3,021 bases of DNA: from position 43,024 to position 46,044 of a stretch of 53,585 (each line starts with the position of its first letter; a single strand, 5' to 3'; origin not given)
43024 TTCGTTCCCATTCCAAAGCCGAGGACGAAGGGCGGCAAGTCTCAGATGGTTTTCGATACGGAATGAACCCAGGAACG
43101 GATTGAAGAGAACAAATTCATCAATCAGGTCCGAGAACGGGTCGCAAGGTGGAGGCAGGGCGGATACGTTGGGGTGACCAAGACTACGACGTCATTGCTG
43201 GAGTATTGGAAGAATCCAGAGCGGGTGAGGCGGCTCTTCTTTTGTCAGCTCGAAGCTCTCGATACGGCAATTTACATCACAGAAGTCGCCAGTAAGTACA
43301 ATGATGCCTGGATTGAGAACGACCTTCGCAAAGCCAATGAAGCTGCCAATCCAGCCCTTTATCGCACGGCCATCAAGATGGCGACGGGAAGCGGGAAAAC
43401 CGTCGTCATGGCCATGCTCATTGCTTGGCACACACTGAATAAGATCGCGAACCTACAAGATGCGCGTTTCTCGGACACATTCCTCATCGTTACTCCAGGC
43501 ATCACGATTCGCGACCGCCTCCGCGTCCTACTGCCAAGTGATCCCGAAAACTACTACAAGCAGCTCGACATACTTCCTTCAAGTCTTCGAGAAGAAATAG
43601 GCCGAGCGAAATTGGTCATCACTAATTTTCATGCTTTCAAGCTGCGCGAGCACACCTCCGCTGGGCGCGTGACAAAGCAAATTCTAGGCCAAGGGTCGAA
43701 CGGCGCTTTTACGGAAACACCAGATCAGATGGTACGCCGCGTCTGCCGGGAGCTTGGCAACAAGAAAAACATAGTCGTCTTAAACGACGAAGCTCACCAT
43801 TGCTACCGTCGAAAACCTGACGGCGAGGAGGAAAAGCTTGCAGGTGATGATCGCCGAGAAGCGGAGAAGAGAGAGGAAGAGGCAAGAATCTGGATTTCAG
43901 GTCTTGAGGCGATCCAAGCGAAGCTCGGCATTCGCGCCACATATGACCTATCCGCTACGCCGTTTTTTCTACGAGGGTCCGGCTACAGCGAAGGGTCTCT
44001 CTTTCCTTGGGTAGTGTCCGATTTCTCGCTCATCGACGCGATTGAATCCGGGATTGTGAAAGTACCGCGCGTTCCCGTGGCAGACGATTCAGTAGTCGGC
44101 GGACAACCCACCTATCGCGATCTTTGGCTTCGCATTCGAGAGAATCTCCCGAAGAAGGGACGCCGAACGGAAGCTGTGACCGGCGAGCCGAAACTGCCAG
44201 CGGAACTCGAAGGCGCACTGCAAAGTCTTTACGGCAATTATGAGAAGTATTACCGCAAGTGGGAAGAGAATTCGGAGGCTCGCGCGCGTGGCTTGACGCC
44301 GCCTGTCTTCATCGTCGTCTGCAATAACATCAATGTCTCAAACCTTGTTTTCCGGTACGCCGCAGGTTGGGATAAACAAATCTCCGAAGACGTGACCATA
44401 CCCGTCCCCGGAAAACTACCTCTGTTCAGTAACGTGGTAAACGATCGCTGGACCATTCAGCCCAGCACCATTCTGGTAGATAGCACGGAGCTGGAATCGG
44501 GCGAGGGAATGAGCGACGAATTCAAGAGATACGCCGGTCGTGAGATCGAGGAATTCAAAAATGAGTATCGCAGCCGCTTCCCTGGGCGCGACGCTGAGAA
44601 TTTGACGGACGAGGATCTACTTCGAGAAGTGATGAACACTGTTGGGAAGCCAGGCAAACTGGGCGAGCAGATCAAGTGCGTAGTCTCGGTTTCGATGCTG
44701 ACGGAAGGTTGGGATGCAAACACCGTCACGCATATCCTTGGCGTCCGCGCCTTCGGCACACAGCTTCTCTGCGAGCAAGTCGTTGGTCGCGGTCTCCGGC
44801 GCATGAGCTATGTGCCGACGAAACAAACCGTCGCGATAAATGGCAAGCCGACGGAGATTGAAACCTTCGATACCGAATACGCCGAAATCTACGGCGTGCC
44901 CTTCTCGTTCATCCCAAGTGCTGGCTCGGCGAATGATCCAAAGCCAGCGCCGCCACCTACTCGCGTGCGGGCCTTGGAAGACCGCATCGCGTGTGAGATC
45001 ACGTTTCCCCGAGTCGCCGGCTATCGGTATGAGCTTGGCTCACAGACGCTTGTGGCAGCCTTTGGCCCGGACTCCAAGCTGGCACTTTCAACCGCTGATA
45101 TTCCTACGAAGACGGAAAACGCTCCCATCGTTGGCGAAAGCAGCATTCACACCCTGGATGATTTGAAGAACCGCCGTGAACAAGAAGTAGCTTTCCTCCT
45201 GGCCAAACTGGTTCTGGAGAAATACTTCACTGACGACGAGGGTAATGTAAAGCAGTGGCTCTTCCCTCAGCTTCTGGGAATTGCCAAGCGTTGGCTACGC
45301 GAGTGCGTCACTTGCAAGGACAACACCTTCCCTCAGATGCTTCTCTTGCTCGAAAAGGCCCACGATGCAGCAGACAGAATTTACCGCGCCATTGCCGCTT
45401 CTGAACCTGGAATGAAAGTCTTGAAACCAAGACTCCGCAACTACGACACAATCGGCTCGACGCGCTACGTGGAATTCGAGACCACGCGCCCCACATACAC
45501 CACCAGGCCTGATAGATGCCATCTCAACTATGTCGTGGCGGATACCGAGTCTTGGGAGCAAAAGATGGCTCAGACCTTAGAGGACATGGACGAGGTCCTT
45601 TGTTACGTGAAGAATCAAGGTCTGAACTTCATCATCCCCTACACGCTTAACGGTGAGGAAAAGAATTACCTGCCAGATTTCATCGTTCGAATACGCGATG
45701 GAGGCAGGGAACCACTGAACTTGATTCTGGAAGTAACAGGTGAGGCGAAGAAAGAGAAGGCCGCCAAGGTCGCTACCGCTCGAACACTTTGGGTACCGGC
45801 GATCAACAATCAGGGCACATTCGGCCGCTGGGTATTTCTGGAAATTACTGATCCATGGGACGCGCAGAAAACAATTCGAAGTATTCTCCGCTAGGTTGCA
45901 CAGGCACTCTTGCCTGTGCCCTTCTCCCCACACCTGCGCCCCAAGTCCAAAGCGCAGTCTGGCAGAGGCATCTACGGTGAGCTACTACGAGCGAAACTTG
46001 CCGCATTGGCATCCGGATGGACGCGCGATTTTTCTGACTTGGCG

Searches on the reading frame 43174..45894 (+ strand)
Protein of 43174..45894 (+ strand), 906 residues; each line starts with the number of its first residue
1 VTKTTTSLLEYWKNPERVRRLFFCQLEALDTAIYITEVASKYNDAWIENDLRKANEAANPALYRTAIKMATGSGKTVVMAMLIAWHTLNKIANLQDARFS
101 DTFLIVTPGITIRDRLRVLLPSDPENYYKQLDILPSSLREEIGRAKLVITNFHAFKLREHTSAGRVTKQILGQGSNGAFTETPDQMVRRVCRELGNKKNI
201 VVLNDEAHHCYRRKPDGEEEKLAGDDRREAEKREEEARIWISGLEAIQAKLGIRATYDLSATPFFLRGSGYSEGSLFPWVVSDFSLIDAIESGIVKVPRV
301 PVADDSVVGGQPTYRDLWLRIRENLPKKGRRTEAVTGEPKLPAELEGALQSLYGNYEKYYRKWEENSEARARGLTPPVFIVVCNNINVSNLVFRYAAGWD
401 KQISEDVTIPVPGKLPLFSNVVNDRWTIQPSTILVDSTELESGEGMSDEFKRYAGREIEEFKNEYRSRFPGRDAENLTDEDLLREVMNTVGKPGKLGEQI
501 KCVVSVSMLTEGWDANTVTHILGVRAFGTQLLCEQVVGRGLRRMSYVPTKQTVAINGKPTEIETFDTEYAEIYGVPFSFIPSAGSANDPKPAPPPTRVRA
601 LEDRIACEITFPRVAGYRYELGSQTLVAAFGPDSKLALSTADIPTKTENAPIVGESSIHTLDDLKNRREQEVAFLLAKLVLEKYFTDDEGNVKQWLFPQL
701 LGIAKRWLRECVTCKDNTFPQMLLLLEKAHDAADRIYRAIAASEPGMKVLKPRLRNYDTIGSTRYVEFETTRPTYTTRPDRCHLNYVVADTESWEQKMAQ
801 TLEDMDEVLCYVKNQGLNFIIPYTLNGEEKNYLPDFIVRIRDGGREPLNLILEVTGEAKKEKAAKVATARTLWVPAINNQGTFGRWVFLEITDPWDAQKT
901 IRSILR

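Call 26: search_protein_families(library=pfam, proteins=[window:43174-45894:+], max_evalue=0.0001)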
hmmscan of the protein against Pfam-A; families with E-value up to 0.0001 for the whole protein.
window:43174-45894:+ (906 aa): 1 family
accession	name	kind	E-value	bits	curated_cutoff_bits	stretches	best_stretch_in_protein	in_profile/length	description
PF04851.21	ResIII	-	3.4e-09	37.3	22.5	1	60-213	21-140/164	Type III restriction enzyme, res subunit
